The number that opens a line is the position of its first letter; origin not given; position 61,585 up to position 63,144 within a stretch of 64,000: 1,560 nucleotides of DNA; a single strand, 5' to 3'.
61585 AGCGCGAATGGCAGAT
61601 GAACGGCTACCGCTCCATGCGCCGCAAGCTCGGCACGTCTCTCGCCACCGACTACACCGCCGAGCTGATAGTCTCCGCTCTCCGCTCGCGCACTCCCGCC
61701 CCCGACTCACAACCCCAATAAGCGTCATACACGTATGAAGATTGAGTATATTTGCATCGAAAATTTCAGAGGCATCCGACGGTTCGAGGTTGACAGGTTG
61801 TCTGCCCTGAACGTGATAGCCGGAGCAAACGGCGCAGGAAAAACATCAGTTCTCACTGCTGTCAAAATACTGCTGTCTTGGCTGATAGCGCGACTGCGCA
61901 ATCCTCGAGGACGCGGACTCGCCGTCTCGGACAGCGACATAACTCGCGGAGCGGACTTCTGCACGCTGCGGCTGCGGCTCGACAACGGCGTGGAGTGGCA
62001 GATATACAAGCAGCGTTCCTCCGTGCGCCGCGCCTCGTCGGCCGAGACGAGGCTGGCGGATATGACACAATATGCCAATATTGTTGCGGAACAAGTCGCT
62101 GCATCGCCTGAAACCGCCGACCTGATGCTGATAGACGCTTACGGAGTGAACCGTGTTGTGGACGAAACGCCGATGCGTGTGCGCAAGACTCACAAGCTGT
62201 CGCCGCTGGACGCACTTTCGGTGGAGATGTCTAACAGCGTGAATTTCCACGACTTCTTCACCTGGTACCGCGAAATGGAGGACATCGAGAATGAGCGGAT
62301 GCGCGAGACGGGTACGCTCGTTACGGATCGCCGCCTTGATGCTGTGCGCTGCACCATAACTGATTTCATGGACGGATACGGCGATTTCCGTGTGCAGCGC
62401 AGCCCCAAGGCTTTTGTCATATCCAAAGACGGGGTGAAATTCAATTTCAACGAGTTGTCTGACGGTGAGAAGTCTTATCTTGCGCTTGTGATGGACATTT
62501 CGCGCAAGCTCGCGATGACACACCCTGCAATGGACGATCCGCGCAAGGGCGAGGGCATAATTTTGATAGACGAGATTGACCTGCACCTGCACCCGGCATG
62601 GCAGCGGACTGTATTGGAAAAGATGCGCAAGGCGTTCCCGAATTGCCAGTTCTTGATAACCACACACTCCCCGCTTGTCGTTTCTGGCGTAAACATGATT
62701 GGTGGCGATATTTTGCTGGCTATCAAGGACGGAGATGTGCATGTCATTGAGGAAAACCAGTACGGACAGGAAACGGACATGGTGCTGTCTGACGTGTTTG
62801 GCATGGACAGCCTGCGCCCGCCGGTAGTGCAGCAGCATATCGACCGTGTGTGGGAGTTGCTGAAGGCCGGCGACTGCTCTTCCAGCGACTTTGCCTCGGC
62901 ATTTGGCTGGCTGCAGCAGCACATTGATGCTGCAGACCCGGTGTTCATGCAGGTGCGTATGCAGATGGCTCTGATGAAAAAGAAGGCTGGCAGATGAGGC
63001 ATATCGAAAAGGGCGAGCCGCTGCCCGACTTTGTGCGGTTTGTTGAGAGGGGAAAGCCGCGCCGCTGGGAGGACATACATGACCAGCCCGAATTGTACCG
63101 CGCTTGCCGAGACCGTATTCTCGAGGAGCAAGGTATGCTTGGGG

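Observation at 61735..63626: Septu-like two-gene defense cassette (ATPase plus HNH nuclease) inserted between lpxB and sufE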

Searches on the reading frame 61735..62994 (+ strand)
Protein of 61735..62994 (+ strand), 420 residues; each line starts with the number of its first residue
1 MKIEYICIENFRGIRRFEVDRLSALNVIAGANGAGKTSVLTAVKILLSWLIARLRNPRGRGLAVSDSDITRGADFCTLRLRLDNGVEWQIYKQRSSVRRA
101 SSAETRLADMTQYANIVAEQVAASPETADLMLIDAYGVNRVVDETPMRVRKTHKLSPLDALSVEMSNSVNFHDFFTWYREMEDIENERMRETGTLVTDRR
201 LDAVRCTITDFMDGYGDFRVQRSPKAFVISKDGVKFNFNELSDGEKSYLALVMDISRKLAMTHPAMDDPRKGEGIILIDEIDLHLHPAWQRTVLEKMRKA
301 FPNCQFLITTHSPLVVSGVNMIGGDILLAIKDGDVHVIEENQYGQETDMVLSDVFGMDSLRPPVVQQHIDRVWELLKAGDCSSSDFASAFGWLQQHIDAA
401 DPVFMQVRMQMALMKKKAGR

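Call 3: search_protein_families(library=padloc, proteins=[window:61735-62994:+], max_evalue=0.01)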
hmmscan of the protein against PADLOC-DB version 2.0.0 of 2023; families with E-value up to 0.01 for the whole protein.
window:61735-62994:+ (420 aa): 158 families (the best 25 are shown)
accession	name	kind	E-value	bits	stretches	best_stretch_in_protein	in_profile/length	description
PDLC00271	PtuA1|PtuA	-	5.5e-118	393.1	1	1-416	1-416/421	AAA ATPase domain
PDLC02913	ATPase_I-A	-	5.6e-88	294.3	2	198-417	288-506/508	-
PDLC00299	PtuA1|PtuA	-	2e-81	272.6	2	194-417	297-525/535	AAA ATPase domain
PDLC00284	PtuA1|PtuA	-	1.3e-78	263.2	2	196-413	314-536/545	AAA ATPase domain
PDLC00278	PtuA1|PtuA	-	1.8e-74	249.6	1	1-417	1-431/436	AAA ATPase domain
PDLC00286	PtuA1|PtuA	-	2.2e-72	241.7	1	126-414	5-282/289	AAA ATPase domain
PDLC00311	PtuA1|PtuA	-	5.7e-66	221.4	1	1-412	1-448/455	AAA ATPase domain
PDLC00310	PtuA1|PtuA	-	4.4e-64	215.2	1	1-417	1-437/443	AAA ATPase domain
PDLC00267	PtuA1|PtuA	-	1.5e-60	203.6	1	1-415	1-426/438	AAA ATPase domain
PDLC00298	PtuA1|PtuA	-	3.6e-56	189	1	1-413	1-416/423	AAA ATPase domain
PDLC00277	PtuA1|PtuA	-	5.9e-55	185.2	1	1-382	1-389/423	AAA ATPase domain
PDLC00275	PtuA1|PtuA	-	1e-54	184.2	1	87-415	16-342/348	AAA ATPase domain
PDLC00304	PtuA1|PtuA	-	7.2e-48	161.8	1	22-385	38-403/444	AAA ATPase domain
PDLC00301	PtuA1|PtuA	-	4.2e-42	142.6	2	201-384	210-396/429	AAA ATPase domain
PDLC00305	PtuA1|PtuA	-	8.8e-39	131.9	2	119-414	95-389/392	AAA ATPase domain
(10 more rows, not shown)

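Call 4: search_protein_families(library=pfam, proteins=[window:61735-62994:+], max_evalue=0.1)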
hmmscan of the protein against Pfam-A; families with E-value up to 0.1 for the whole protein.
window:61735-62994:+ (420 aa): 11 families
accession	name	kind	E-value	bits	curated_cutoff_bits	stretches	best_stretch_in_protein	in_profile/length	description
PF13304.12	AAA_21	-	2.5e-26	93.9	27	1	25-317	1-304/304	AAA domain, putative AbiEii toxin, Type IV TA system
PF13175.12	AAA_15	-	1.8e-20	74.4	32.1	2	1-48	1-48/374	AAA ATPase domain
PF02463.25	SMC_N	-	2.2e-15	57.1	40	1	3-319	2-205/220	RecF/RecN/SMC N terminal domain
PF13476.12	AAA_23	-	5.3e-14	53.8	27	1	8-178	4-176/201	AAA domain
PF11398.14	DUF2813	-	8.2e-06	25.9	21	1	1-48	1-47/372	Protein of unknown function (DUF2813)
PF13514.12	AAA_27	-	0.0052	16.8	22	1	22-47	25-50/206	AAA domain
PF13166.12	AAA_13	-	0.0072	15.5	36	1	16-43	9-36/713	AAA domain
PF13555.12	AAA_29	-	0.011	15.9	27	1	11-47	12-46/61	P-loop containing region of AAA domain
PF00005.33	ABC_tran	-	0.017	16.2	25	0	27-45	15-33/137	ABC transporter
PF04310.18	MukB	-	0.03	14.5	23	1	10-47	13-50/226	MukB N-terminal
PF13269.11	DUF4060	-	0.043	14.5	21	1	206-260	17-70/74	Protein of unknown function (DUF4060)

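Call 5: search_protein_families(library=ncbifam, proteins=[window:61735-62994:+], max_evalue=0.1)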
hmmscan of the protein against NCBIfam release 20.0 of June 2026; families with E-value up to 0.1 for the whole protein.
window:61735-62994:+ (420 aa): 19 families
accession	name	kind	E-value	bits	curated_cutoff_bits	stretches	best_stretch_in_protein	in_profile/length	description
NF041760.1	PtuA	equivalog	1.5e-83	281.5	500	2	188-415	291-522/524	retron Ec78 anti-phage system effector ATPase PtuA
TIGR00611.2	recf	equivalog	1.9e-12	47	172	1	4-120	2-117/339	DNA replication/repair protein RecF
NF047739.1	antiphage_MADS3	equivalog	8.1e-11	41.7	420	2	3-50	2-48/427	methylation-associated defense system AAA family ATPase MAD3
NF038234.1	retron_eff_Eco8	equivalog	2.2e-10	39.8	250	2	1-44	1-44/679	retron Eco8 family effector endonuclease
TIGR04435.1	restrict_AAA_1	hypoth_equivalog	1.1e-09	37.6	300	1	226-369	381-526/568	restriction system-associated AAA family ATPase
NF041034.1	Rad50_Sulf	equivalog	1.5e-09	36.3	1000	1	1-100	1-89/872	DNA double-strand break repair ATPase Rad50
NF003034.1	PRK03918.1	equivalog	9.4e-09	33.8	700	1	1-91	1-87/878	DNA double-strand break repair ATPase Rad50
TIGR00634.1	recN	equivalog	1.4e-05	24.2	407.85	1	4-47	3-46/563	DNA repair protein RecN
NF053563.1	Rkd4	equivalog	1.8e-05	23.1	860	1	2-44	2-44/747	arcadin-4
NF045487.1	ASRP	equivalog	4.3e-05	22.3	300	1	12-112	3-86/593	archaea-specific SMC-related protein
NF002572.0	PRK02224.1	equivalog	0.0012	17.2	1087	1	1-46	1-46/888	DNA double-strand break repair ATPase Rad50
NF002244.0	PRK01156.1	equivalog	0.0018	16.4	847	1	1-119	1-108/895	DNA double-strand break repair ATPase Rad50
NF041035.1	Rad50_Halo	equivalog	0.0082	14.5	1000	1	1-43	1-43/883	DNA double-strand break repair ATPase Rad50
NF010680.0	PRK14079.1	equivalog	0.01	14.9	386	1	1-49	1-49/349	recombination protein F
TIGR02857.1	CydD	equivalog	0.018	14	435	0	269-318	477-522/529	thiol reductant ABC exporter subunit CydD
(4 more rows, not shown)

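Call 9: search_solved_structures(query=window:61735-62994:+, max_evalue=0.001, show_alignments=2)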
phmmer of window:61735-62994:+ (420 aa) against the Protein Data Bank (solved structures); distinct sequences matched with E-value up to 0.001: 20.
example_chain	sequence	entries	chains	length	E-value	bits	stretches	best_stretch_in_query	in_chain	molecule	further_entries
9e8z_C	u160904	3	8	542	1.4e-43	152.6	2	160-411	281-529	Retron Ec83 probable ATPase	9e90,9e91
9o4a_A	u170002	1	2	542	1.2e-41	146.2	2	160-411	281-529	Retron Ec83 probable ATPase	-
9kjx_B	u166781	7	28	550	6.6e-38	133.9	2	228-383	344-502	AAA family ATPase | Retron I-A effector PtuA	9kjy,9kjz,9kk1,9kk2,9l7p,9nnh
9nnb_C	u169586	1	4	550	1.7e-37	132.6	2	228-383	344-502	Retron I-A effector PtuA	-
9nnk_C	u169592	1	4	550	8.6e-37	130.2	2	228-383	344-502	Retreon I-A effector PtuA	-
9u9y_A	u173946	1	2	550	9.7e-37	130.1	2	228-383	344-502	AAA family ATPase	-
9vh1_D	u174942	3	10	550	8.4e-36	127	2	228-380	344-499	Retron Ec78 probable ATPase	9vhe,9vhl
9vkz_A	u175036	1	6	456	1.6e-35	126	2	228-319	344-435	Retron Ec78 probable ATPase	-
9n69_A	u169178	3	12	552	1.9e-35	125.8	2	226-331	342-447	AAA family ATPase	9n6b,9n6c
22bu_B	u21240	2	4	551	1.7e-33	119.4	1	186-369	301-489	AAA family ATPase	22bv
22et_E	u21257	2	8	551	2.1e-32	115.8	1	186-369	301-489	PtuA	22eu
8ee4_A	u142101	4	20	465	2.8e-27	98.9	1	202-367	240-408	PtuA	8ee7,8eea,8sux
8ux9_B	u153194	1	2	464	4.9e-08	35.5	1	224-337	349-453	AriA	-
8v45_A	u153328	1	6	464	5e-08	35.5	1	224-337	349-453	AriA antitoxin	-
8v46_A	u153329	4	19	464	1.3e-07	34.2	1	224-337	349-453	AriA antitoxin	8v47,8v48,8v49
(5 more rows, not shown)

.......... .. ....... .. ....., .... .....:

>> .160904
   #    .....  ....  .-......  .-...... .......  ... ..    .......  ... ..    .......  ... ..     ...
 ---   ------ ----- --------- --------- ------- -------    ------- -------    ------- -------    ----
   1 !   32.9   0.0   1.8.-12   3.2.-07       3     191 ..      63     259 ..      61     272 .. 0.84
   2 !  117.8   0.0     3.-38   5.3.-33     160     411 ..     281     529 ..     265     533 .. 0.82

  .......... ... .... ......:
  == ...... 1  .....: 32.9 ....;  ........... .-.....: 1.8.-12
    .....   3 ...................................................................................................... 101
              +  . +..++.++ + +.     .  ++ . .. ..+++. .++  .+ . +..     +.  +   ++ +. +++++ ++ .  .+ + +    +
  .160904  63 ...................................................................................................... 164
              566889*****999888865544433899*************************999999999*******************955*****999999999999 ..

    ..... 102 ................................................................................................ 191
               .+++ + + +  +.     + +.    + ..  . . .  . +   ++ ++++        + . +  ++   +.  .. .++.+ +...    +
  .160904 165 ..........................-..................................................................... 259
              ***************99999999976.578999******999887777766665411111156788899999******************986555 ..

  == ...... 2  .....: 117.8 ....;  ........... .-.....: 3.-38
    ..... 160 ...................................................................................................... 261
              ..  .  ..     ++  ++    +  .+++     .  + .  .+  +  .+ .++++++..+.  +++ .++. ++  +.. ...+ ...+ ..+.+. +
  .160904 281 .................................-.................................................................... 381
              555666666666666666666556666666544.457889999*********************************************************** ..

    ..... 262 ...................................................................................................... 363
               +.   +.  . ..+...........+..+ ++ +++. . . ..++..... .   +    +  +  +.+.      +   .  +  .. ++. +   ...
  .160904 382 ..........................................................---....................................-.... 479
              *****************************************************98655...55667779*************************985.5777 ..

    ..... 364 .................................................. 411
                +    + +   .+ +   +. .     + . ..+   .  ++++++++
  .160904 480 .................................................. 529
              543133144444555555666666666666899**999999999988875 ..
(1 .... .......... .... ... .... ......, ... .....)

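Call 11: find_homologous_proteins(query=window:61735-62994:+, max_evalue=1e-10)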
Query window:61735-62994:+ (420 aa): 3744 proteins with E <= 1e-10 among 8000 candidates; the best 120 are listed.
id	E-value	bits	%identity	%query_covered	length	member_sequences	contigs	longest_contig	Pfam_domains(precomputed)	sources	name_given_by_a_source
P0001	9.1e-280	945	100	100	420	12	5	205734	PF11398.15,PF13175.13,PF13476.13,PF02463.26,PF13304.13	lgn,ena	-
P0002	1.8e-279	944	100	100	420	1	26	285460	PF11398.15,PF13175.13,PF13476.13,PF02463.26,PF13304.13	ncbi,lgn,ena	-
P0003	5.8e-277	936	99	100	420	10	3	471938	PF11398.15,PF13175.13,PF13476.13,PF02463.26,PF13304.13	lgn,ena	-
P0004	6.1e-256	867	91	100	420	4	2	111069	PF13175.13,PF13476.13,PF02463.26,PF13304.13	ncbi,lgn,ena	-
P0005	4.0e-174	597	62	99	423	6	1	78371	PF11398.15,PF13175.13,PF13476.13,PF02463.26,PF13304.13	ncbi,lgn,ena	-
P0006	8.9e-174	596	61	99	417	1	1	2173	PF11398.15,PF13175.13,PF13476.13,PF02463.26,PF13304.13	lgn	-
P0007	1.2e-173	596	61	99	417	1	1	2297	PF11398.15,PF13175.13,PF13476.13,PF02463.26,PF13304.13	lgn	-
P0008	1.3e-173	596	61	99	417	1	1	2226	PF11398.15,PF13175.13,PF13476.13,PF02463.26,PF13304.13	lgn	-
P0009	8.6e-173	593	60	99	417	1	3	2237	PF11398.15,PF13175.13,PF13476.13,PF02463.26,PF13304.13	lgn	-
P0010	3.2e-169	581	61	99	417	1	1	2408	PF13175.13,PF13476.13,PF02463.26,PF13304.13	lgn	-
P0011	3.4e-169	581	62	99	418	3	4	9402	PF13175.13,PF13476.13,PF02463.26,PF13304.13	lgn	-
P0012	7.8e-169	580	62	99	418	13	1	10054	PF13175.13,PF13476.13,PF02463.26,PF13304.13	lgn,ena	-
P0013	1.4e-168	579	59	99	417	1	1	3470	PF11398.15,PF13175.13,PF13476.13,PF02463.26,PF13304.13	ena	-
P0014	3.1e-168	578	60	99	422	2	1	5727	PF13175.13,PF13476.13,PF02463.26,PF13304.13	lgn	-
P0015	1.3e-167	576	58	99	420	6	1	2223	PF11398.15,PF13175.13,PF13476.13,PF02463.26,PF13304.13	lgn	-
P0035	2.4e-165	568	59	99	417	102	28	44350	PF11398.15,PF13175.13,PF13476.13,PF02463.26,PF13304.13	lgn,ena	-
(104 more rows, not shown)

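Call 13: find_encoding_contigs(protein=window:61735-62994:+, flank=8000, max_places=8)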
Protein window:61735-62994:+ (420 aa): 22 contigs read that carry it; 8 places shown.
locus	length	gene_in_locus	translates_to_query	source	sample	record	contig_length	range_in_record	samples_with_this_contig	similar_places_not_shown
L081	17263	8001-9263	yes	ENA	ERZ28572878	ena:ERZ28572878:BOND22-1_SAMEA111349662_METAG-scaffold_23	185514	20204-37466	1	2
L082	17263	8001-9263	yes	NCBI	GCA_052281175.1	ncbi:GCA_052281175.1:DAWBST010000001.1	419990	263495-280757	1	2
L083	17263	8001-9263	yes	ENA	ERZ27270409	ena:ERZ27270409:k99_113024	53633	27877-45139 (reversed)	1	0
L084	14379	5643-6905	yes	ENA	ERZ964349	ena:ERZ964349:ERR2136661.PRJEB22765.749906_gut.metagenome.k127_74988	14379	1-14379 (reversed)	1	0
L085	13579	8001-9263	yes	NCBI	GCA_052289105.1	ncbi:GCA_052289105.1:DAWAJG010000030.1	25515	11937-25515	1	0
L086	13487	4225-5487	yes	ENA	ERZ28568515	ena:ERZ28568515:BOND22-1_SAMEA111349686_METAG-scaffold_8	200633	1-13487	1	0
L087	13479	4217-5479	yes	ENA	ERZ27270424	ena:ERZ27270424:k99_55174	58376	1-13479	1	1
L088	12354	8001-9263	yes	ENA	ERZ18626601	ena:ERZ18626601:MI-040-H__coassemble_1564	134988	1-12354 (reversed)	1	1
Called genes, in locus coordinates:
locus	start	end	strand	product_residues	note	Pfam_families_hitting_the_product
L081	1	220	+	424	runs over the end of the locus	-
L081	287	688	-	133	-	PF02537:CRCB, PF06305:LapA_dom (faint)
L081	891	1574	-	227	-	PF09976:TPR_21 (weak), PF13174:TPR_6 (faint), PF13428:TPR_14 (faint), PF00515:TPR_1 (faint), PF25062:ARM_TT21_N (weak), PF12895:ANAPC3 (faint), PF13432:TPR_16 (weak), PF13424:TPR_12, +4 more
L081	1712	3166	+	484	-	PF04963:Sigma54_CBD, PF04552:Sigma54_DBD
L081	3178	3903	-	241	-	PF11967:RecO_N, PF02565:RecO_C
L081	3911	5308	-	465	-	PF03051:Peptidase_C1_2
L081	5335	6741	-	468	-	-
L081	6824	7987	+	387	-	PF02684:LpxB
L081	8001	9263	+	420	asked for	PF02463:SMC_N, PF11398:DUF2813 (faint), PF13175:AAA_15, PF13476:AAA_23, PF13304:AAA_21, PF13175:AAA_15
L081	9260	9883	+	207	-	-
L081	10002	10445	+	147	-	PF02657:SufE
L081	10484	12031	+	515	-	PF07690:MFS_1, PF00854:PTR2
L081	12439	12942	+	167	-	PF01451:LMWPc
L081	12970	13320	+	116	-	PF03544:TonB_C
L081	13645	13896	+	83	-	PF01649:Ribosomal_S20p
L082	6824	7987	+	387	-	PF02684:LpxB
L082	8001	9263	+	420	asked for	PF02463:SMC_N, PF11398:DUF2813 (faint), PF13175:AAA_15, PF13476:AAA_23, PF13304:AAA_21, PF13175:AAA_15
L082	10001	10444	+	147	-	PF02657:SufE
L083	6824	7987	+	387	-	PF02684:LpxB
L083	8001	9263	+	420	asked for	PF02463:SMC_N, PF11398:DUF2813 (faint), PF13175:AAA_15, PF13476:AAA_23, PF13304:AAA_21, PF13175:AAA_15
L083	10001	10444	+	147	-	PF02657:SufE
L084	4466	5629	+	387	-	PF02684:LpxB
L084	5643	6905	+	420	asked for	PF02463:SMC_N, PF11398:DUF2813 (faint), PF13175:AAA_15, PF13476:AAA_23, PF13304:AAA_21, PF13175:AAA_15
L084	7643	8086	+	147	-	PF02657:SufE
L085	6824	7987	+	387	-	PF02684:LpxB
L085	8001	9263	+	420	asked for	PF02463:SMC_N, PF11398:DUF2813 (faint), PF13175:AAA_15, PF13476:AAA_23, PF13304:AAA_21, PF13175:AAA_15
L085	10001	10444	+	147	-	PF02657:SufE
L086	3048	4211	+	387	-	PF02684:LpxB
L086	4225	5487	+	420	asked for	PF02463:SMC_N, PF11398:DUF2813 (faint), PF13175:AAA_15, PF13476:AAA_23, PF13304:AAA_21, PF13175:AAA_15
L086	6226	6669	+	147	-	PF02657:SufE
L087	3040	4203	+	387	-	PF02684:LpxB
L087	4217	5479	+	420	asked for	PF02463:SMC_N, PF11398:DUF2813 (faint), PF13175:AAA_15, PF13476:AAA_23, PF13304:AAA_21, PF13175:AAA_15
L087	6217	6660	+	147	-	PF02657:SufE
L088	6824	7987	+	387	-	PF02684:LpxB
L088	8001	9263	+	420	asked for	PF02463:SMC_N, PF11398:DUF2813 (faint), PF13175:AAA_15, PF13476:AAA_23, PF13304:AAA_21, PF13175:AAA_15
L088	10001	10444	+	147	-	PF02657:SufE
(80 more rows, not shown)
